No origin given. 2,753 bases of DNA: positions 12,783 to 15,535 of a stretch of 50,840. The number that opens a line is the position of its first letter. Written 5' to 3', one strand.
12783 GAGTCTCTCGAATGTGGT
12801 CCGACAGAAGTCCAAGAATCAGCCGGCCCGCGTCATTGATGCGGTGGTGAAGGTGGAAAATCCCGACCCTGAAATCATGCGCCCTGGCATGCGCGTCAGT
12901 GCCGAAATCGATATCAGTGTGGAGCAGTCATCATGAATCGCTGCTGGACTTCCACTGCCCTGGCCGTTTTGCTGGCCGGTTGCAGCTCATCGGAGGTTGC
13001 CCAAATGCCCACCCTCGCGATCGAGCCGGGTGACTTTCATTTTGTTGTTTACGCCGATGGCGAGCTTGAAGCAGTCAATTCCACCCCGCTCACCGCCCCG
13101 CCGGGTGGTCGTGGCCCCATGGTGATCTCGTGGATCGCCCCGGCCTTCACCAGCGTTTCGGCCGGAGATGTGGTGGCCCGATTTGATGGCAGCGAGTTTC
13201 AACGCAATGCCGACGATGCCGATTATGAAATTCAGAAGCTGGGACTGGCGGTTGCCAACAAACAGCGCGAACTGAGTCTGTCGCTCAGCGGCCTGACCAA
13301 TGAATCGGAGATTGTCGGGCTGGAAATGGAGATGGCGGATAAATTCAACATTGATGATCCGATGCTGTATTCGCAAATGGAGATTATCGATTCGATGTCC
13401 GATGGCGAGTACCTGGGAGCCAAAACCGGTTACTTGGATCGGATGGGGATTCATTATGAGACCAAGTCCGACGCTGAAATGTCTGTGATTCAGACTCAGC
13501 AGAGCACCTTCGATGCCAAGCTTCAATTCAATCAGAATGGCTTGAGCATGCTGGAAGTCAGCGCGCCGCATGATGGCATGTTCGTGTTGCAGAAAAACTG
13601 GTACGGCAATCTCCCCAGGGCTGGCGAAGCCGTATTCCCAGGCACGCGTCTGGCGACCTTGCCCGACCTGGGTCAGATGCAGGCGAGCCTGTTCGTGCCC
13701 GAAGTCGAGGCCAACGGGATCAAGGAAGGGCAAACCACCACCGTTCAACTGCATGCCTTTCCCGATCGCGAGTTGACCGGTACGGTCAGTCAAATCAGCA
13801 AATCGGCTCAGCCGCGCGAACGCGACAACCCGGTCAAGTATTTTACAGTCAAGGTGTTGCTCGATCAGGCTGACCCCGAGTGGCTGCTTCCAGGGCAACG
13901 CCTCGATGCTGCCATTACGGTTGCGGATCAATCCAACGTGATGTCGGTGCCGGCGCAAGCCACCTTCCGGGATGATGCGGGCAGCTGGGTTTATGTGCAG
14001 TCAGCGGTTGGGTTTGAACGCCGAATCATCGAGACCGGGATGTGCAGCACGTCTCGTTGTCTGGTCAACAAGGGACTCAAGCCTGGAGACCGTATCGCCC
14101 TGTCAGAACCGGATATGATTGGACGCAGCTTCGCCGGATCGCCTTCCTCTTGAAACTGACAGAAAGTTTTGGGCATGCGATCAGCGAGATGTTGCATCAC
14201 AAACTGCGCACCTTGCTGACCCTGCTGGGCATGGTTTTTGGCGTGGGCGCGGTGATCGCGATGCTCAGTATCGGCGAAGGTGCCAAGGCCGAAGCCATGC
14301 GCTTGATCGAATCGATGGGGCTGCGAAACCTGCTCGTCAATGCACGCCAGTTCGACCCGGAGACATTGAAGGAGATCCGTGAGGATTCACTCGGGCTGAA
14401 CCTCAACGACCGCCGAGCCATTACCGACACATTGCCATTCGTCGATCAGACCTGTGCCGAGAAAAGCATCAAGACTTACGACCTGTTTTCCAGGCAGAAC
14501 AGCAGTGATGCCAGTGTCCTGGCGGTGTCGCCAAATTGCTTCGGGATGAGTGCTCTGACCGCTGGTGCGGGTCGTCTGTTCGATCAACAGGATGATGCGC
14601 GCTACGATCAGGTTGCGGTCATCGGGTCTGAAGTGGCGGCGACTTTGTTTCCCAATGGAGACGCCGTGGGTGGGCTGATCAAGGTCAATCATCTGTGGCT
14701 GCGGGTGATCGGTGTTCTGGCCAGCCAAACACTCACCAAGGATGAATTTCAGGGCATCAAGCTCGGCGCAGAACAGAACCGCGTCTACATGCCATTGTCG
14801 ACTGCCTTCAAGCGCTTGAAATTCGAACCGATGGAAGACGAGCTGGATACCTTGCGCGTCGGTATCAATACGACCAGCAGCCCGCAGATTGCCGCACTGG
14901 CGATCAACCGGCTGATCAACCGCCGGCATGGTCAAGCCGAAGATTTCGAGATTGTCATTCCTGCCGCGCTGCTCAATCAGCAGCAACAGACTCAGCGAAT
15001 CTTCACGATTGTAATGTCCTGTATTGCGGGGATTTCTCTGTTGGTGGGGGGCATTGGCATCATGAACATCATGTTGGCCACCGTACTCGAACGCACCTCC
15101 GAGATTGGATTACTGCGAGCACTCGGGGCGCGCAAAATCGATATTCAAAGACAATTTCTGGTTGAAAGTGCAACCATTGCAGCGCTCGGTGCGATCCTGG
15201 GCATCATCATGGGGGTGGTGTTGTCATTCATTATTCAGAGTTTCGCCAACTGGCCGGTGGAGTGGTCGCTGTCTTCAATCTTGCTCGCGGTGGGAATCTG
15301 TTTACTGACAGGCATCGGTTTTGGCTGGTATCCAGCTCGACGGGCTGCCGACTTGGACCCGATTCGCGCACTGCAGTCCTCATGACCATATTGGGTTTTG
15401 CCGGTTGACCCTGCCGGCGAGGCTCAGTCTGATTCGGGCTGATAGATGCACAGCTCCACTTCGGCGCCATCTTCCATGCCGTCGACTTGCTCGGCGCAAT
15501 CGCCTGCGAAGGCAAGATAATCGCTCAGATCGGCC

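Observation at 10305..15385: MacB-type ABC exporter operon with three different periplasmic adaptor genes in tandem, all translationally coupled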

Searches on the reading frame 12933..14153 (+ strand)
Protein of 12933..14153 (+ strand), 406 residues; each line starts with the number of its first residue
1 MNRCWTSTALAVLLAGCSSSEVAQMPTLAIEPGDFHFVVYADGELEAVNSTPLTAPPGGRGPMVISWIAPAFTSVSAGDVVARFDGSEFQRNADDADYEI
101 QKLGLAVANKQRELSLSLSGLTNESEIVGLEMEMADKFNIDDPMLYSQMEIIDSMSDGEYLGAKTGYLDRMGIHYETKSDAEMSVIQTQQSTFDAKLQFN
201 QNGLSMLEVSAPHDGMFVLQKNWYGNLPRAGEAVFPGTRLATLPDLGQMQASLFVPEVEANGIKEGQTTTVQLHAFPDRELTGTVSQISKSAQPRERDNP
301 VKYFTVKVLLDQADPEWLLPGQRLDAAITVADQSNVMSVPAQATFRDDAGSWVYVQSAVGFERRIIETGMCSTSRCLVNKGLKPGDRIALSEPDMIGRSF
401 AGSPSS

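Call 3: search_protein_families(library=pfam, proteins=[window:12933-14153:+], max_evalue=0.01)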
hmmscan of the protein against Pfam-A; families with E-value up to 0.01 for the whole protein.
window:12933-14153:+ (406 aa): 3 families
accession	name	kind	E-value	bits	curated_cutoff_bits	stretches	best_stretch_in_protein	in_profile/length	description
PF13437.12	HlyD_3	-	2.8e-12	47.8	22.2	1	228-321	15-106/106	HlyD family secretion protein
PF16576.10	HlyD_D23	-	2.5e-10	40.4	30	1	196-301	98-197/214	Barrel-sandwich domain of CusB or HlyD membrane-fusion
PF17876.7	CSD2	-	0.0061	17.1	26.2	0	244-288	4-49/74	Cold shock domain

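Call 4: search_protein_families(library=ncbifam, proteins=[window:12933-14153:+], max_evalue=0.01)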
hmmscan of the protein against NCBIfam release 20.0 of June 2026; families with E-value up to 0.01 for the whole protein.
window:12933-14153:+ (406 aa): 10 families
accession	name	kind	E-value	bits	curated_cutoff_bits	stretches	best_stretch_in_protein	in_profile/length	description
TIGR01730.1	RND_mfp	subfamily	1.3e-29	103.2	94.9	1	180-388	108-305/322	efflux RND transporter periplasmic adaptor subunit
TIGR00999.1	8a0102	subfamily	5.1e-20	71.7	319.3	1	201-390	87-264/271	CzcB/NccB family metal efflux transporter periplasmic adaptor subunit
NF007785.0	PRK10476.1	equivalog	3.8e-07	29.3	376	1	188-296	190-292/347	multidrug transporter subunit MdtN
TIGR02971.1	heterocyst_DevB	subfamily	1.5e-06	27.8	129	1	177-290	175-280/327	ABC exporter membrane fusion protein, DevB family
TIGR01843.1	type_I_hlyD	subfamily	2.5e-05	23.4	208.65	1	184-312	248-374/422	HlyD family type I secretion periplasmic adaptor subunit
NF008589.1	PRK11556.1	equivalog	7.4e-05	21.8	391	1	204-389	190-372/392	MdtA/MuxA family multidrug efflux RND transporter periplasmic adaptor subunit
TIGR01000.1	bacteriocin_acc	subfamily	0.00092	18.2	258.85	1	177-299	287-410/457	bacteriocin secretion accessory protein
NF033138.2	RND-peri-MexC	equivalog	0.0011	18.2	625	1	317-392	282-359/375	MexC family multidrug efflux RND transporter periplasmic adaptor subunit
NF038010.1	ABC_adapt_DarC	equivalog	0.0015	17.3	450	1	60-389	79-401/417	darobactin export ABC transporter periplasmic adaptor subunit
TIGR00998.1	8a0101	subfamily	0.0035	16.3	390.8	0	186-291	182-284/334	EmrA/EmrK family multidrug efflux transporter periplasmic adaptor subunit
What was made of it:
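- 12933..14153 (+): Adaptor A3 (406 aa): lipoprotein (LAGC), four-domain MacA-like adaptor with a membrane-proximal domain (about residues 323-389). Passes the NCBIfam RND_mfp cut-off (103.2 against 94.9; call 4).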

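Call 42: search_solved_structures(query=window:12933-14153:+, max_evalue=0.01, show_alignments=2)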
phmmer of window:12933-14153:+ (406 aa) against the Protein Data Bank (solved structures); distinct sequences matched with E-value up to 0.01: 7.
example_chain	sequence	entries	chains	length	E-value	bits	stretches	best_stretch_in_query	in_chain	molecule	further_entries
20yy_D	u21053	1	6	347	8.1e-09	37.9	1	196-390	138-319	Multidrug efflux RND transporter periplasmic adaptor subunit MexJ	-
9qgy_G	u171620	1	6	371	4.1e-05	25.7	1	180-392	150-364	Macrolide export protein MacA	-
5nik_D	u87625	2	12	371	7.3e-05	24.9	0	180-392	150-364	Macrolide export protein MacA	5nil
4dk0_A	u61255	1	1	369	9e-05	24.6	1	162-400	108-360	Putative MacA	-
3fpp_A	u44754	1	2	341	0.00013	24.1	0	180-392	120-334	Macrolide-specific efflux protein macA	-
3lnn_A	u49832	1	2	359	0.00041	22.4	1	239-394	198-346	Membrane fusion protein (MFP) heavy metal cation efflux ZneB (CzcB-like)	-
4dk1_A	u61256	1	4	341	0.0011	21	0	293-400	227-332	Putative MacA, Multidrug resistance protein mexA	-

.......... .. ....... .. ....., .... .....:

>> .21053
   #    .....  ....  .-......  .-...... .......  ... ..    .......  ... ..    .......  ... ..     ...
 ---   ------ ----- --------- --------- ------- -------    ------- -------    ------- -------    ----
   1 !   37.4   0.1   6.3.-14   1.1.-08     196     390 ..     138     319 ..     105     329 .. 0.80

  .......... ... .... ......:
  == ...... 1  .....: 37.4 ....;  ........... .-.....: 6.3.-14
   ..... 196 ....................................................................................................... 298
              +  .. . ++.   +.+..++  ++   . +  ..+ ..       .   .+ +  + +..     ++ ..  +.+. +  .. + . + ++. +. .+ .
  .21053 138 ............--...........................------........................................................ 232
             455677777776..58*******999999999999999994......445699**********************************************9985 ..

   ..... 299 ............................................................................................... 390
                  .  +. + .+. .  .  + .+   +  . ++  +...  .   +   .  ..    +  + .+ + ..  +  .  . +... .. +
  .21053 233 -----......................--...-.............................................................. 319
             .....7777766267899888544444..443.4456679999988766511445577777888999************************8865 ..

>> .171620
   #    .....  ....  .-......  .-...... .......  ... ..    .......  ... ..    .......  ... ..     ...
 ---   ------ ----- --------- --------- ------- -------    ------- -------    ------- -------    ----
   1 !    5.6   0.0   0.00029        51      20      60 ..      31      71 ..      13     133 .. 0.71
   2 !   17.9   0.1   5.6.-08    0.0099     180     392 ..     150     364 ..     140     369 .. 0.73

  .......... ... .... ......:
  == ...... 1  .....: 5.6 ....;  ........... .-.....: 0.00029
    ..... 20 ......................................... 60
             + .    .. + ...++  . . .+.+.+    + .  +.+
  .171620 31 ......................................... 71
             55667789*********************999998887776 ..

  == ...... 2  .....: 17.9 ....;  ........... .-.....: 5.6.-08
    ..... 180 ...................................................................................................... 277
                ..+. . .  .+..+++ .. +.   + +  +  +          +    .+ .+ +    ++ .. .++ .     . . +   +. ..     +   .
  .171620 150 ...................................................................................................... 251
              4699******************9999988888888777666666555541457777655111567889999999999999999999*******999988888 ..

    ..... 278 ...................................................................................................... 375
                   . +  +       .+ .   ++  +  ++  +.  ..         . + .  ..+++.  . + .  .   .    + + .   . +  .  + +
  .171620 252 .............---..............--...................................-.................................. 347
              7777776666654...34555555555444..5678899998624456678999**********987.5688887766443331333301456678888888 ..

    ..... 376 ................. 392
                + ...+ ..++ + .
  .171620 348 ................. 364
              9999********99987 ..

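Call 58: search_solved_structures(query=A3, max_evalue=0.001, show_alignments=1)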
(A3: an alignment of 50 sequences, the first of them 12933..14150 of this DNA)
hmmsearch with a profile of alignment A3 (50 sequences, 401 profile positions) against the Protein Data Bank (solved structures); distinct sequences matched with E-value up to 0.001: 18.
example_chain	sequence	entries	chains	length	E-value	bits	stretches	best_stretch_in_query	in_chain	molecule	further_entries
4dk0_A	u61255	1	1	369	8.5e-20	73.9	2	305-392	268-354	Putative MacA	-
4dk1_A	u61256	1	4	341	6.2e-18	67.8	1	305-392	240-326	Putative MacA, Multidrug resistance protein mexA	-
9qgy_G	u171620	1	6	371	5.5e-14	54.8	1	168-393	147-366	Macrolide export protein MacA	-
5nik_D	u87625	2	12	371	6.4e-13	51.2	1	165-393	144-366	Macrolide export protein MacA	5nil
3fpp_A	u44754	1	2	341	1.5e-12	50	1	165-393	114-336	Macrolide-specific efflux protein macA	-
20yy_D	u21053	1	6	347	3.3e-11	45.6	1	197-388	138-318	Multidrug efflux RND transporter periplasmic adaptor subunit MexJ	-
9j3d_D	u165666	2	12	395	4.9e-11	45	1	179-389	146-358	RND efflux system, MexC-like protein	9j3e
6vej_P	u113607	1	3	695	4.9e-11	45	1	178-388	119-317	Probable Resistance-Nodulation-Cell Division (RND) efflux membrane fusion protein,Probable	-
3lnn_A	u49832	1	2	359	6.2e-08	34.8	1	244-390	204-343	Membrane fusion protein (MFP) heavy metal cation efflux ZneB (CzcB-like)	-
4tko_B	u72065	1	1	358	6.4e-07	31.5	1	164-291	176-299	EmrA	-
4l8j_A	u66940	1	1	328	1.7e-06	30.1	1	189-388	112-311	Putative efflux transporter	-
4kks_A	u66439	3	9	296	2.5e-06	29.5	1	227-377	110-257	Membrane fusion protein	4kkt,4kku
3t51_B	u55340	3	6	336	6.8e-05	24.8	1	227-388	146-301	Cation efflux system protein CusB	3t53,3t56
3h94_A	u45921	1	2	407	0.00011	24.2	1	227-388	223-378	Cation efflux system protein cusB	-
3ne5_B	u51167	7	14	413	0.00011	24.1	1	227-388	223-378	Cation efflux system protein cusB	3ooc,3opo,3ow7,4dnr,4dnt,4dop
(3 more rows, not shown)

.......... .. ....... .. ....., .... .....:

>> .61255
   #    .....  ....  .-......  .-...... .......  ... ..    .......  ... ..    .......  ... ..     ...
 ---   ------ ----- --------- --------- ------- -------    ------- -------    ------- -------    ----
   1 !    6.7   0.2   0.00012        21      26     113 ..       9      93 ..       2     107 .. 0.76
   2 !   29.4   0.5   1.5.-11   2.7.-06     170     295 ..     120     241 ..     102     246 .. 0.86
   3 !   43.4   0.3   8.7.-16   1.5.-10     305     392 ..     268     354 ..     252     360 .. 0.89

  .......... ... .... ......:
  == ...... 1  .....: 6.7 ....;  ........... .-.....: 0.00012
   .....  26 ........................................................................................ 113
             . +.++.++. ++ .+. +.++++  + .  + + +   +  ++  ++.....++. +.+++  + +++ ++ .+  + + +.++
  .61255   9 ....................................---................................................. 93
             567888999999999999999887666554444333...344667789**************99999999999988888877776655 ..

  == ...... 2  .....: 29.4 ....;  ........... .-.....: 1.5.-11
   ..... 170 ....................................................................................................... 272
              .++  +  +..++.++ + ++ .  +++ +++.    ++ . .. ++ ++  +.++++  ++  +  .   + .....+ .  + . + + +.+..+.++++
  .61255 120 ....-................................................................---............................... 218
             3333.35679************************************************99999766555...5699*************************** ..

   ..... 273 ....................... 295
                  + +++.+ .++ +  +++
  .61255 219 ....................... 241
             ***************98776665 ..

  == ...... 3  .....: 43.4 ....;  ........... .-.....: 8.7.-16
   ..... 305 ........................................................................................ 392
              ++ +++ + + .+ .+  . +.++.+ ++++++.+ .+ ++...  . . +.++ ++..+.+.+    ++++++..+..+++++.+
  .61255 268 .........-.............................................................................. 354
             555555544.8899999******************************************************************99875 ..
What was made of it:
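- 12933..14153 (+): Profile against PDB: MacA 4dk0 8.5e-20 and 5nik 6e-13, aligned through the MP domain (call 58).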

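Call 77: predict_structure(alignment_id=A4)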
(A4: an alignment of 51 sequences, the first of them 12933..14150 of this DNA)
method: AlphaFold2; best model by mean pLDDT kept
length: 406 residues; sequences in the alignment: 51
mean_pLDDT: 88.6   pTM: 0.64
mean pLDDT of the five models: 88.6, 88.4, 87.3, 86.2, 86.1
residues with pLDDT >= 90: 305; 70-90: 57; 50-70: 18; < 50: 26
segments of 3 or more residues with pLDDT < 50: 1-5, 14-21, 396-406
pLDDT, mean of each block of 10 residues (from residue 1): 46 47 78 93 95 88 95 94 95 98 97 96 94 79 70 85 93 95 97 97 94 94 94 95 93 94 95 94 96 88 96 88 95 93 93 94 94 91 95 62 41
secondary structure, 60 per line:
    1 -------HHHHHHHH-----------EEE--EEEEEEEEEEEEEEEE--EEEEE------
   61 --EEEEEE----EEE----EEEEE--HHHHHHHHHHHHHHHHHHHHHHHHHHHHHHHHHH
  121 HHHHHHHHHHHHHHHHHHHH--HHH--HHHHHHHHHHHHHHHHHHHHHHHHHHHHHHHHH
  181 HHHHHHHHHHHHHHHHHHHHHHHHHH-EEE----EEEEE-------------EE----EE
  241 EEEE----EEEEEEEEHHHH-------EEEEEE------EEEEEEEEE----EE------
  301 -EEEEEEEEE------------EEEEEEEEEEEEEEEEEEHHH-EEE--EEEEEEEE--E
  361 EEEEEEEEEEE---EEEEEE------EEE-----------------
elements in order: H8-15 E27-29 E32-47 E50-54 E63-68 E73-75 E80-84 H87-140 H148-206 E208-210 E215-219 E239-244 E249-256 H257-260 E268-273 E280-288 E302-310 E323-340 E345-347 E350-357 E360-371 E375-380 E387-389
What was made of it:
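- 12933..14153 (+): AF2 model pLDDT 88.6 (call 77).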

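Call 80: fold_search(model_id=the predicted structure, library=pdb)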
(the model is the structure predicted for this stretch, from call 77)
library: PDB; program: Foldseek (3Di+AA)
matches with E <= 10: 806; with E <= 0.001: 73
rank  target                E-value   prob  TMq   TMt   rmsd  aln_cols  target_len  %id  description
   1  9qgy_G                2.0e-23  1.00  0.50  0.59  10.6       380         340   17  Structure of the YbjP lipoprotein bound to the MacAB-TolC tripartite efflux pump (released 2026-03-25)
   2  5nik_D                3.6e-21  1.00  0.50  0.59  11.8       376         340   17  Structure of the MacAB-TolC ABC-type tripartite multidrug efflux pump (released 2017-05-24)
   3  9a2v_MODEL_1_A        9.4e-21  1.00  0.45  0.46  23.2       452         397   17  Model of E. coli AcrA by in-cell photo-crosslinking MS and deep learning (released 2023-02-24)
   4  9v53_A1               1.4e-20  1.00  0.45  0.52  15.4       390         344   18  Structure of TolC, YbjP, and AcrABZ complex (released 2025-11-05)
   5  9j3d_D                1.8e-19  1.00  0.46  0.54  13.8       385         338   18  Cryo-EM structure of TMexCD1-TOprJ1 (released 2025-08-13)
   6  9tg4_G                1.8e-19  1.00  0.46  0.53  15.6       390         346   18  Structure of the YbjP lipoprotein bound to the AcrABZ-TolC efflux pump (released 2026-04-08)
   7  9tg4_D                2.0e-19  1.00  0.44  0.50  15.4       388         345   17  Structure of the YbjP lipoprotein bound to the AcrABZ-TolC efflux pump (released 2026-04-08)
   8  9tg4_H                2.2e-19  1.00  0.45  0.51  15.3       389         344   17  Structure of the YbjP lipoprotein bound to the AcrABZ-TolC efflux pump (released 2026-04-08)
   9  9tg4_F                2.6e-19  1.00  0.43  0.50  15.0       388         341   18  Structure of the YbjP lipoprotein bound to the AcrABZ-TolC efflux pump (released 2026-04-08)
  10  9tg4_E                3.7e-19  1.00  0.45  0.52  14.6       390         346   17  Structure of the YbjP lipoprotein bound to the AcrABZ-TolC efflux pump (released 2026-04-08)
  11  6iol_K                7.4e-18  1.00  0.47  0.56  15.9       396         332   15  Cryo-EM structure of multidrug efflux pump MexAB-OprM (60 degree state) (released 2019-04-03)
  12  6ta5_D                7.4e-18  1.00  0.44  0.51  16.4       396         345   15  OprM-MexA complex from the MexAB-OprM Pseudomonas aeruginosa whole assembly reconstituted in nanodiscs (released 2020-09-16)
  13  4dk0                  1.1e-17  1.00  0.48  0.58  11.0       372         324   17  Crystal structure of MacA from Actinobacillus actinomycetemcomitans (released 2012-03-07)
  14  6iok_J                1.1e-17  1.00  0.47  0.55  16.1       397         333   15  Cryo-EM structure of multidrug efflux pump MexAB-OprM (0 degree state) (released 2019-04-03)
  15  6iok_I                1.9e-17  1.00  0.45  0.54  16.4       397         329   15  Cryo-EM structure of multidrug efflux pump MexAB-OprM (0 degree state) (released 2019-04-03)
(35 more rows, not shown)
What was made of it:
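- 12933..14153 (+): Foldseek best hits are E. coli MacA in MacAB-TolC: 9qgy_G 2e-23, 5nik_D 3.6e-21 (call 80).
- On MacAB-TolC-type tripartite efflux pump: Met for A3 (calls 58, 77, 80).
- Closest known: MacAB-TolC. Same: A3 is structurally and by sequence a MacA-like four-domain adaptor with a long hairpin (calls 58, 80).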

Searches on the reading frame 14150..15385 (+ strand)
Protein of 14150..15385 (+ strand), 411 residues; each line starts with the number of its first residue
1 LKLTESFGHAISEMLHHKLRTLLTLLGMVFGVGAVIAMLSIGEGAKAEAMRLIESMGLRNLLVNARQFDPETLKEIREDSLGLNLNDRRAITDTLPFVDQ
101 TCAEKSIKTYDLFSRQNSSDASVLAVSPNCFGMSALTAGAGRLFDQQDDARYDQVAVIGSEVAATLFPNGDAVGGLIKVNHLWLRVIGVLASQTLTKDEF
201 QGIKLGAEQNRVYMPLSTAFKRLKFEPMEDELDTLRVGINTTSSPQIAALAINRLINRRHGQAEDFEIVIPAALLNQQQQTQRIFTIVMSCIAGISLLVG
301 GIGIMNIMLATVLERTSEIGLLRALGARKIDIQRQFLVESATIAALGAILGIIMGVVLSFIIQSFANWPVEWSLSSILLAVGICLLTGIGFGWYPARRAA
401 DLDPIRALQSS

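Call 3: search_protein_families(library=pfam, proteins=[window:14150-15385:+], max_evalue=0.01)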
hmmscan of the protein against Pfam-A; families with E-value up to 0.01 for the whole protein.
window:14150-15385:+ (411 aa): 2 families
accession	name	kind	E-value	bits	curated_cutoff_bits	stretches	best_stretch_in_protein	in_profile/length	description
PF12704.14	MacB_PCD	-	7.2e-30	105.2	27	1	21-249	1-201/207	MacB-like periplasmic core domain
PF02687.27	FtsX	-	5.2e-21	75.4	25.5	1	291-402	2-118/120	FtsX-like permease C-terminal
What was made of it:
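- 14150..15385 (+): MacB-type permease (411 aa from TTG 14150): four TM helices plus a periplasmic core domain. MacB_PCD 7e-30 and FtsX 5e-21 (call 3).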

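Call 4: search_protein_families(library=ncbifam, proteins=[window:14150-15385:+], max_evalue=0.01)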
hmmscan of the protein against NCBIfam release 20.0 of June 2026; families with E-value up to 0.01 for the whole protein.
window:14150-15385:+ (411 aa): 8 families
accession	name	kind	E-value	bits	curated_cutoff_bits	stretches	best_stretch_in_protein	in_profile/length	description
NF007826.0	PRK10535.1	equivalog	4.8e-59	200.2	966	1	4-409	255-646/648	macrolide ABC transporter ATP-binding protein/permease MacB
TIGR03434.1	ADOP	subfamily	4.7e-41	140.7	622.3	1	90-410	495-802/803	ADOP family duplicated permease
TIGR02212.1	lolCE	equivalog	9.3e-13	47.9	362.45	1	21-410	24-410/411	lipoprotein-releasing ABC transporter permease subunit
TIGR02213.1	lolE_release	exception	3.4e-09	36.1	540.35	1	284-379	268-358/411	lipoprotein-releasing ABC transporter permease subunit LolE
NF008357.0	PRK11146.1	exception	3.9e-06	26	439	1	297-382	277-364/414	lipoprotein-releasing ABC transporter permease subunit LolE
NF038346.1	FtsX_actino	exception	2.5e-05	23.8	250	1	284-373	178-268/308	permease-like cell division protein FtsX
NF038347.1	FtsX_Gpos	exception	0.00046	19.6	225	1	283-357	169-239/296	permease-like cell division protein FtsX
NF008076.0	PRK10814.1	exception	0.0048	15.9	473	0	289-405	267-393/399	lipoprotein-releasing ABC transporter permease subunit LolC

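Call 66: search_solved_structures(query=window:14150-15385:+, max_evalue=0.00001)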
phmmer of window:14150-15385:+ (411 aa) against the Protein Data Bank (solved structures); distinct sequences matched with E-value up to 0.00001: 8.
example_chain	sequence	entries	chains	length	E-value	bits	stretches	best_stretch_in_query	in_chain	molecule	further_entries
5gko_A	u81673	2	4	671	3e-52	181.2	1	2-409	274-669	Macrolide export ATP-binding/permease protein MacB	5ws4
5nik_J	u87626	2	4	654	3.3e-51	177.8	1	13-408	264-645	Macrolide export ATP-binding/permease protein MacB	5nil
5lil_A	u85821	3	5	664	1.2e-50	175.9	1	3-409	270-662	Macrolide export ATP-binding/permease protein MacB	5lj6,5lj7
5xu1_M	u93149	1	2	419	1.8e-35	126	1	140-409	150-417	ABC transporter permeae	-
9o9x_C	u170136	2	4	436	4e-11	45.9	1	284-363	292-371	ABC transporter permease YtrF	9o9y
5c59_A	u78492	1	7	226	2.5e-07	33.4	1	111-274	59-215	Macrolide export ATP-binding/permease protein MacB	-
5lj8_A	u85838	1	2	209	5.6e-07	32.2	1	111-266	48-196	Macrolide export ATP-binding/permease protein MacB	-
9qgy_M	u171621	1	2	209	5.9e-07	32.1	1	111-265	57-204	Macrolide export ATP-binding/permease protein MacB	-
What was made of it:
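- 14150..15385 (+): Full-length match to MacB 5gko (3e-52), 5nik_J (3e-51) and 5lil (1e-50) (call 66).
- On MacB-family (type VII) ABC transporter: Full-length alignment to MacB 5gko, 5nik and 5lil, E about 1e-51 (call 66).
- Closest known: MacAB-TolC. Same: MacB-type permease with a periplasmic core domain and FtsX fold (calls 3, 66).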
